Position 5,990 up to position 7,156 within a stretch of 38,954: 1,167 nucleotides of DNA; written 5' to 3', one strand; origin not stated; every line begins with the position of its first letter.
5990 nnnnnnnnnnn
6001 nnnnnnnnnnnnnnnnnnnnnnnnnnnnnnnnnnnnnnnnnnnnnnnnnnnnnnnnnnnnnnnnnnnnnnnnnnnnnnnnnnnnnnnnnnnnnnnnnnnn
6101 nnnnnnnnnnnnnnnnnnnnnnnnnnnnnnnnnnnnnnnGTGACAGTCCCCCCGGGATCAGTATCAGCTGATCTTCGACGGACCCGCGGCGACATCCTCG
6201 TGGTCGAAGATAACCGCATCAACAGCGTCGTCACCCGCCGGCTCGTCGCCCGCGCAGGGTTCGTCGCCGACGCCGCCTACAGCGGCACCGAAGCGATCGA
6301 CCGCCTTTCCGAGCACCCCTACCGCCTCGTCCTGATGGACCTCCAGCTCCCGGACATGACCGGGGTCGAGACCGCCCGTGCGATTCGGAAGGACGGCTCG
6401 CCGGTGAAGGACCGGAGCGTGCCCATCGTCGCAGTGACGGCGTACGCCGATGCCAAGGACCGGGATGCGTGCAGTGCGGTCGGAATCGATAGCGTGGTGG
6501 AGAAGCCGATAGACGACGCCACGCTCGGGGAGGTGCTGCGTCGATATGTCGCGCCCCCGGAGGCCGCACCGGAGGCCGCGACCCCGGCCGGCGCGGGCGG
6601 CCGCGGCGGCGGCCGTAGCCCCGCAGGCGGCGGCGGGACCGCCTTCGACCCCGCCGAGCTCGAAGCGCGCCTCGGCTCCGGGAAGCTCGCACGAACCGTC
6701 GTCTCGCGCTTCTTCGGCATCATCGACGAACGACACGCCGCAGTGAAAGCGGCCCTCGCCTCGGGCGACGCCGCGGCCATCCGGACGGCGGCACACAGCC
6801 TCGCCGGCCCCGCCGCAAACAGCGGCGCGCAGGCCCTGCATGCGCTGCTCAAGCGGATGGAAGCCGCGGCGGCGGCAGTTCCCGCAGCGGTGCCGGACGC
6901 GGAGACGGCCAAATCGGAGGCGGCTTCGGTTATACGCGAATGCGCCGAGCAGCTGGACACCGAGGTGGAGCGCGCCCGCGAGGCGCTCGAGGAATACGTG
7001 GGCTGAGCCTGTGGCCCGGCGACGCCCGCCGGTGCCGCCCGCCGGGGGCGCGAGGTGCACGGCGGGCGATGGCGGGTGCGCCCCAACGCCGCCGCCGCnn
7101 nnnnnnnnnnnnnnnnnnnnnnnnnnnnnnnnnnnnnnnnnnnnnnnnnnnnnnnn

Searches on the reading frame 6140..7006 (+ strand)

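Call 9: search_protein_families(library=pfam, proteins=[window:6140-7006:+], max_evalue=0.001)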
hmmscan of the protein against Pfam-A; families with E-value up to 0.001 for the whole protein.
window:6140-7006:+ (288 aa): 2 families
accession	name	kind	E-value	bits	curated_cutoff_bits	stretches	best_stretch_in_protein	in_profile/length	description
PF00072.30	Response_reg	-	9.7e-23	80.9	30.2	1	19-132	1-109/111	Response regulator receiver domain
PF01627.28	Hpt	-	4.7e-08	33.6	24.6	1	188-280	3-82/84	Hpt domain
